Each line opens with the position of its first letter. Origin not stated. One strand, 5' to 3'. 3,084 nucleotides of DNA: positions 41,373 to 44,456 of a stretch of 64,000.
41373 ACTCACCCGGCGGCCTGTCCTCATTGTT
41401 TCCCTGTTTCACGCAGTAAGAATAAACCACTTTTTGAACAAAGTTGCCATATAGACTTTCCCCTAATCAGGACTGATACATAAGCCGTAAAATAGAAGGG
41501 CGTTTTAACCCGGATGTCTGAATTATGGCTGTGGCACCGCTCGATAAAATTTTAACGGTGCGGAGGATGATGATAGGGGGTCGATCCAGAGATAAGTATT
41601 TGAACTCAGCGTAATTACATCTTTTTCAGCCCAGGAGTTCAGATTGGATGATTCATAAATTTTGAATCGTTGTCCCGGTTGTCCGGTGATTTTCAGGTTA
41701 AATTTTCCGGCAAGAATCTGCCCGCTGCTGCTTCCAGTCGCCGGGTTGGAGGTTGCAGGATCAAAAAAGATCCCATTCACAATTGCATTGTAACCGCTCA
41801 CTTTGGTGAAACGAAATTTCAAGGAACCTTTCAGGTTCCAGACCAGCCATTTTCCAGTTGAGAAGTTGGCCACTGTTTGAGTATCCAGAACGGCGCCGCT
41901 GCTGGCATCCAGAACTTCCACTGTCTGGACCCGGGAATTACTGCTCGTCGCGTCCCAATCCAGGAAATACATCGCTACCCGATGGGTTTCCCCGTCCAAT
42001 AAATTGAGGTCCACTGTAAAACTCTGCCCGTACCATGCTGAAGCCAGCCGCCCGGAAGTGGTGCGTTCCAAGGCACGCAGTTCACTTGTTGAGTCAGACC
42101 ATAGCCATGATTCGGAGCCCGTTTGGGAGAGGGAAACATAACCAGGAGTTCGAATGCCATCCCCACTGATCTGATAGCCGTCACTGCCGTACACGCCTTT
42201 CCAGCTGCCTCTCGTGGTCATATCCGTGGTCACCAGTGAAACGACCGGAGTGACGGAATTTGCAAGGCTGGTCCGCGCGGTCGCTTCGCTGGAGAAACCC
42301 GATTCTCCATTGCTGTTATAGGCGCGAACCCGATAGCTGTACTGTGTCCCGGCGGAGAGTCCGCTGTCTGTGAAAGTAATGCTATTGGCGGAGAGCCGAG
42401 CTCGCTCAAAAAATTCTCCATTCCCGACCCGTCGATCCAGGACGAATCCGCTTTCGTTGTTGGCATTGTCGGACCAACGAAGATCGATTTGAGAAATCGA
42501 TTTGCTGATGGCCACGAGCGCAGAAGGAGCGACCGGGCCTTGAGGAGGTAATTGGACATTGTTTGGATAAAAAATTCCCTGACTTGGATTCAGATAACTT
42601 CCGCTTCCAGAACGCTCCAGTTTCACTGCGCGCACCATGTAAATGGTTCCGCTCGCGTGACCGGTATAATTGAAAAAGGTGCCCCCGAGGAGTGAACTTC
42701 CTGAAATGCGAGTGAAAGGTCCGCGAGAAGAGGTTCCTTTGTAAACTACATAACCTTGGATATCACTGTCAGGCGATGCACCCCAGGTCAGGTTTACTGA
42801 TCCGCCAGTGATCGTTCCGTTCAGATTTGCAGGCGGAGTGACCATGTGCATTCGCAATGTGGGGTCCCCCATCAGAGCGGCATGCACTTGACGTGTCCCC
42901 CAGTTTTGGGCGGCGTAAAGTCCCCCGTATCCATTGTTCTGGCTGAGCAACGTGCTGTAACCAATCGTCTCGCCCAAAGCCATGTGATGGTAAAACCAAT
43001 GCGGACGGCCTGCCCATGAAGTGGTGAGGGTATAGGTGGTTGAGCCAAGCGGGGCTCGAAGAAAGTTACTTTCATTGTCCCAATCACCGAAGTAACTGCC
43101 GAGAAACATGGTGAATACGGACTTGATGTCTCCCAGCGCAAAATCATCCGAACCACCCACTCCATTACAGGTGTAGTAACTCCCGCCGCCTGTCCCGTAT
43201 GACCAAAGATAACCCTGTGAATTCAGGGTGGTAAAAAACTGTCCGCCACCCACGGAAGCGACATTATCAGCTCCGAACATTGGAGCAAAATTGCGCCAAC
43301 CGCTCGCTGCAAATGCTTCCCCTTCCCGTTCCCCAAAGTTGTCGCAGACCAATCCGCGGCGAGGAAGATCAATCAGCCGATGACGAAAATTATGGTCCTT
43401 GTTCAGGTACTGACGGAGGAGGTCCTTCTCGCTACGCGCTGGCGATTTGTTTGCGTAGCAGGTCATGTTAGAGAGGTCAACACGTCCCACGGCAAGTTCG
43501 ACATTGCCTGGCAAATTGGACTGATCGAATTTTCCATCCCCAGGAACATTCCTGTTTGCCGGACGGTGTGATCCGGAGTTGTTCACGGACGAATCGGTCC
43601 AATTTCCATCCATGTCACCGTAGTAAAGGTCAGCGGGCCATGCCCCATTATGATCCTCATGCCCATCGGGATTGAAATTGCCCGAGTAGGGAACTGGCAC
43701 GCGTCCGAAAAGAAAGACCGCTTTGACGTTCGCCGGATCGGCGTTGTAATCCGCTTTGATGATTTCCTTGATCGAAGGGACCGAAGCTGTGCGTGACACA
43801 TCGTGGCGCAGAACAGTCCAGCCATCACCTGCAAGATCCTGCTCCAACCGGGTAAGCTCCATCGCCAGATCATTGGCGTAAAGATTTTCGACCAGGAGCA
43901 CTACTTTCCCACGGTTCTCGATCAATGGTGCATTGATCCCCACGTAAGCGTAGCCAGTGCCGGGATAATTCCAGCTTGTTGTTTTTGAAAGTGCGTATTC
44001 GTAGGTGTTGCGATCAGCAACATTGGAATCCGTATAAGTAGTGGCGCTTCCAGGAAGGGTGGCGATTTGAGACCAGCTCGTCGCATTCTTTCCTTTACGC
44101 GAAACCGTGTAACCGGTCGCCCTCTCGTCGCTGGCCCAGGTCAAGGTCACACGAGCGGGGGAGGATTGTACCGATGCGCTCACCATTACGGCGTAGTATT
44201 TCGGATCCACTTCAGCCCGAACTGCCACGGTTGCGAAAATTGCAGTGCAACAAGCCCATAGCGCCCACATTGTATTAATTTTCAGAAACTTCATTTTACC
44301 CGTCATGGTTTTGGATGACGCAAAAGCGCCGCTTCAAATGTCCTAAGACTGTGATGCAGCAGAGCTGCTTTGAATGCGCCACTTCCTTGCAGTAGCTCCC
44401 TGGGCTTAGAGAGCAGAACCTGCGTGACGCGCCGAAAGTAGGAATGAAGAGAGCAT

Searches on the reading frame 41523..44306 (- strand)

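Call 75: search_protein_families(library=pfam, max_evalue=0.0001, proteins=[window:41523-44306:-])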
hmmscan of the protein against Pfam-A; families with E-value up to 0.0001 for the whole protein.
window:41523-44306:- (927 aa): 2 families
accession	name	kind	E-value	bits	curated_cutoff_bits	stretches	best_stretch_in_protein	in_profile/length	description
PF00041.27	fn3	-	9.3e-13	48.6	25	1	593-676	2-82/84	Fibronectin type III domain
PF01364.23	Peptidase_C25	-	1.2e-06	28.5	23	1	175-276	45-130/374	Peptidase family C25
